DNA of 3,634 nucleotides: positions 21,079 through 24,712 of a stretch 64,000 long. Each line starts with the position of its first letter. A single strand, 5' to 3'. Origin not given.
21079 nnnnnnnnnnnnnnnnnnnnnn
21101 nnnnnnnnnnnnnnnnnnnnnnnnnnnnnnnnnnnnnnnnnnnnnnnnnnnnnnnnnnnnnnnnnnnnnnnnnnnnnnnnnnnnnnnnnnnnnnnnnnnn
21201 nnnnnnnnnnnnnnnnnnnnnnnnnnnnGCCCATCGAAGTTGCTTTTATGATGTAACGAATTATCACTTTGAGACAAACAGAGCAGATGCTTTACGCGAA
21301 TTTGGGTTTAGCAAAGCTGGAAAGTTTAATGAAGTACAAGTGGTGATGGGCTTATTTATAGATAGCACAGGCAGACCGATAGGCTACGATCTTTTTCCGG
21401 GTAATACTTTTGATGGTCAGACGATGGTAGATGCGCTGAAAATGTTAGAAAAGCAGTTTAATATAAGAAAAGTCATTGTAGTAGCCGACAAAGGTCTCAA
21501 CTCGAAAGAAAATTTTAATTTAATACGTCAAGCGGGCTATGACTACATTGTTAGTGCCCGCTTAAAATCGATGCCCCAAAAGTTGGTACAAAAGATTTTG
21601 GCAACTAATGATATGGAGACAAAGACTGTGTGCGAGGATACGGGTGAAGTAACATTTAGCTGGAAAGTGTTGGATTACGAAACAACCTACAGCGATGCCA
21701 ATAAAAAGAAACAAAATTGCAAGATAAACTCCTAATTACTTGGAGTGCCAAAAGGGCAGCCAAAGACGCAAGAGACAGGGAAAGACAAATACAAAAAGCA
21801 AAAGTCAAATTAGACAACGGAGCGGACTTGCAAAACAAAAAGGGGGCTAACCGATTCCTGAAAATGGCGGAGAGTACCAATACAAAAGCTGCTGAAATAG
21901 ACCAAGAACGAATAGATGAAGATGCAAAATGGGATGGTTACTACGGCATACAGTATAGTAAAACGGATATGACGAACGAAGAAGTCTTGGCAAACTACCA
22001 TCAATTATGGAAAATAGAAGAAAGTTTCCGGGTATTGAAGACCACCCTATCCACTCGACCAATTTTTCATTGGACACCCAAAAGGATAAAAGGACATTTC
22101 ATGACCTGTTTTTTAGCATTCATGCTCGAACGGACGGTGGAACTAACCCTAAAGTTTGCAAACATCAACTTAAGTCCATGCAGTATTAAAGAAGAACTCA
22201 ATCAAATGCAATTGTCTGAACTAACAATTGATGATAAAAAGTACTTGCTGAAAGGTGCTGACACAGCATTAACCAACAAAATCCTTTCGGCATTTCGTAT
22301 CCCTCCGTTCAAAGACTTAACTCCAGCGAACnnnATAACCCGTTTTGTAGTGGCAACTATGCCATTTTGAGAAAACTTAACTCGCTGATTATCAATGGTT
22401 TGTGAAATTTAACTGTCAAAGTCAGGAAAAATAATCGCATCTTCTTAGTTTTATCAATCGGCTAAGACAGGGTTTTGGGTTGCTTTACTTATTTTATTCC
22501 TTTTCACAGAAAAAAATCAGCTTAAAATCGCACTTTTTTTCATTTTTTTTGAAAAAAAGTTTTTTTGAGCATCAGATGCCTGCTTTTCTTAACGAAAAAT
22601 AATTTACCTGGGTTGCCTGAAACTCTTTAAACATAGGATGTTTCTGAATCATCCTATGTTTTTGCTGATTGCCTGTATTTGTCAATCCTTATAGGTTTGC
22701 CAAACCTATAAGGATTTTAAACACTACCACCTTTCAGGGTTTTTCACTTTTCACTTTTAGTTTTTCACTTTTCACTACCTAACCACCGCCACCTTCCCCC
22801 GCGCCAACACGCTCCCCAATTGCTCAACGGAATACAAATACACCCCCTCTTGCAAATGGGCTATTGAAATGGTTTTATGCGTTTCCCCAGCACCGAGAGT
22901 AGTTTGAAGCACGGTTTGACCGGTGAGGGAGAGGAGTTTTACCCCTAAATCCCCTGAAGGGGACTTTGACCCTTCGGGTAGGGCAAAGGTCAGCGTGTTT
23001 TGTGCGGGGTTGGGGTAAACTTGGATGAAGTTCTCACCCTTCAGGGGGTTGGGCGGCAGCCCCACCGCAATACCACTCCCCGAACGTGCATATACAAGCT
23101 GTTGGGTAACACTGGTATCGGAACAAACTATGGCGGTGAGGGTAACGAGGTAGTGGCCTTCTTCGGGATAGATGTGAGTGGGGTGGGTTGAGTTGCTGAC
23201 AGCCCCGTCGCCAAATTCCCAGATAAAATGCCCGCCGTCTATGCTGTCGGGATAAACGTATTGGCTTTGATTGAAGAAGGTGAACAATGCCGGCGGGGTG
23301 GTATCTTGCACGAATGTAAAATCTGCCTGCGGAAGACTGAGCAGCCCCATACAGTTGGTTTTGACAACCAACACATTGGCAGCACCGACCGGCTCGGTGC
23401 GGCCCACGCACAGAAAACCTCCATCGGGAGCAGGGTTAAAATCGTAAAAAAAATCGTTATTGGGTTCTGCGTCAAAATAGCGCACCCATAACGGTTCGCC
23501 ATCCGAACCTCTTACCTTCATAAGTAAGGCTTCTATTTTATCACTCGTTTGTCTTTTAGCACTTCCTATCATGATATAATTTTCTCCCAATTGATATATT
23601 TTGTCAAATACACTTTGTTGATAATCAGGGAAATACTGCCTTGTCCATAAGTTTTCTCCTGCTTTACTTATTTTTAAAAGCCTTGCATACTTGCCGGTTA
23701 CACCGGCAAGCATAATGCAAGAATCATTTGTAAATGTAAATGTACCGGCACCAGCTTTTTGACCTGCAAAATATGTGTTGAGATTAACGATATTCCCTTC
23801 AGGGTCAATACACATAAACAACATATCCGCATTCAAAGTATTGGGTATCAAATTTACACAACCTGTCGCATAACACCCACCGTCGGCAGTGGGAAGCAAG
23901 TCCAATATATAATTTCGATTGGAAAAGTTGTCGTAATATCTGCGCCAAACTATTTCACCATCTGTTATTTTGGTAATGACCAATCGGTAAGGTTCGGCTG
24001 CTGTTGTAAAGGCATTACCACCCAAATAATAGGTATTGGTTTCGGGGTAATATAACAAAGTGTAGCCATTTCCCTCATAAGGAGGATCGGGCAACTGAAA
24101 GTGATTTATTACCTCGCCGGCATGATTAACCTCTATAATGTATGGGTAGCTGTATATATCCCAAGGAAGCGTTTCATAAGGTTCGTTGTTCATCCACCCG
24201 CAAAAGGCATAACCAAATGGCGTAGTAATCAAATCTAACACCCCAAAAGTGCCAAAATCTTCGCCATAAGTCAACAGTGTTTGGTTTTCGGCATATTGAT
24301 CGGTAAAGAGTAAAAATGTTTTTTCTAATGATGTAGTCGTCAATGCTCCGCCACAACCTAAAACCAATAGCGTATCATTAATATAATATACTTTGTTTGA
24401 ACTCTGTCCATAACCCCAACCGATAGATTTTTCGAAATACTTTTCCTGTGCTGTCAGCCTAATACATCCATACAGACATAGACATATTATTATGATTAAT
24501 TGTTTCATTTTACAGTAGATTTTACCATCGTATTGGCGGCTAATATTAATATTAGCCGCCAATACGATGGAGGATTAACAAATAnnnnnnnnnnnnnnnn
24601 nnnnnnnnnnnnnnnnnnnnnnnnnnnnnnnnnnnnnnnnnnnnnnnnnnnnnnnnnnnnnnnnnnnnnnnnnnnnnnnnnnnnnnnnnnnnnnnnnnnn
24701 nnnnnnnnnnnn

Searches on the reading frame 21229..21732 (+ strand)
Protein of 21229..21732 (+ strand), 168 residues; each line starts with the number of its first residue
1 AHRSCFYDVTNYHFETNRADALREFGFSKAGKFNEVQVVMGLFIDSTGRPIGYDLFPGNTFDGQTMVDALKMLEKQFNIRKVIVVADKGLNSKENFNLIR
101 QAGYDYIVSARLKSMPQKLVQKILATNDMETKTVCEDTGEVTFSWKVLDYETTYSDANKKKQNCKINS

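Call 64: search_protein_families(library=pfam, proteins=[window:21229-21732:+], max_evalue=0.01)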
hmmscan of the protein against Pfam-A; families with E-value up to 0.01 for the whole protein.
window:21229-21732:+ (168 aa): 2 families
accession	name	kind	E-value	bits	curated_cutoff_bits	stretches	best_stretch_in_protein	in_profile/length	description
PF01609.27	DDE_Tnp_1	-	6.8e-09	36.2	23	1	30-127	29-116/200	Transposase DDE domain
PF13701.12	DDE_Tnp_1_4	-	0.0057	15.4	34.7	1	42-134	174-270/435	Transposase DDE domain group 1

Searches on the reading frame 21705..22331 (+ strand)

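Call 64: search_protein_families(library=pfam, proteins=[window:21705-22331:+], max_evalue=0.01)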
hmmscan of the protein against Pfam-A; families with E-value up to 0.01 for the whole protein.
window:21705-22331:+ (209 aa): 1 family
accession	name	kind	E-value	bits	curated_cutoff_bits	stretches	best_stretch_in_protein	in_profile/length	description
PF01609.27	DDE_Tnp_1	-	0.0017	18.6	23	1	55-141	116-200/200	Transposase DDE domain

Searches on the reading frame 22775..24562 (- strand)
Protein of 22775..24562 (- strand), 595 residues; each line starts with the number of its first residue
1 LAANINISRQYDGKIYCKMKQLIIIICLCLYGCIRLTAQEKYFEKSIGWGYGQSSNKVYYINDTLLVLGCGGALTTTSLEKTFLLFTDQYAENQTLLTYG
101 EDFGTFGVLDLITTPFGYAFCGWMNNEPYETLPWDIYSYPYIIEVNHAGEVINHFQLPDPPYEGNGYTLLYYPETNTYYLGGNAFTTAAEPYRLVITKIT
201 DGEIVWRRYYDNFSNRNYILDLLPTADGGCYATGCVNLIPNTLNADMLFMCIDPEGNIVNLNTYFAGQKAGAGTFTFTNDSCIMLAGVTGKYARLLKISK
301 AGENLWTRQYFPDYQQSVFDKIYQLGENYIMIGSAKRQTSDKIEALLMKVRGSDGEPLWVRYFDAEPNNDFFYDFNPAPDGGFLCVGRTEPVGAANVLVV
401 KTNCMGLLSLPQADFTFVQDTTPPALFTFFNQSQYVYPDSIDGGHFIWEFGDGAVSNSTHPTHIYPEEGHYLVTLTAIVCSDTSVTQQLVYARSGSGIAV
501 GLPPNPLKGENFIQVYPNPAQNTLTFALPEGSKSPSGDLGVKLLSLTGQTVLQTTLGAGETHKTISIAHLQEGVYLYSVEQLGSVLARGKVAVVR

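Call 10: search_protein_families(library=pfam, proteins=[window:22775-24562:-], max_evalue=0.01)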
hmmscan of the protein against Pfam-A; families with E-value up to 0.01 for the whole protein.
window:22775-24562:- (595 aa): 3 families
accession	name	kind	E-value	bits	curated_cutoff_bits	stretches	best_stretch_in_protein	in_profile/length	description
PF18962.6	Por_Secre_tail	-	3.6e-10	40.4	27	1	515-583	1-66/75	Secretion system C-terminal sorting domain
PF18911.6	PKD_4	-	5.2e-09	36.5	27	1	411-484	4-75/85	PKD domain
PF00801.26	PKD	-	4.8e-08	33.3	23.5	1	445-477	31-65/80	PKD domain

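Call 76: search_protein_families(library=ncbifam, proteins=[window:22775-24562:-], max_evalue=0.01)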
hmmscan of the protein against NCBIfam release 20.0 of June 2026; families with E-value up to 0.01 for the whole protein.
window:22775-24562:- (595 aa): 2 families
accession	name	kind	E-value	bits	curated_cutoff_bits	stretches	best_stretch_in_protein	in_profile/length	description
TIGR04183.1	Por_Secre_tail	domain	8.4e-08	32.1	23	1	515-591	1-69/72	T9SS type A sorting domain-containing protein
NF038113.1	T9SSA_dep_M36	equivalog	3.6e-07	28.7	885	1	507-584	788-860/869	T9SS-dependent M36 family metallopeptidase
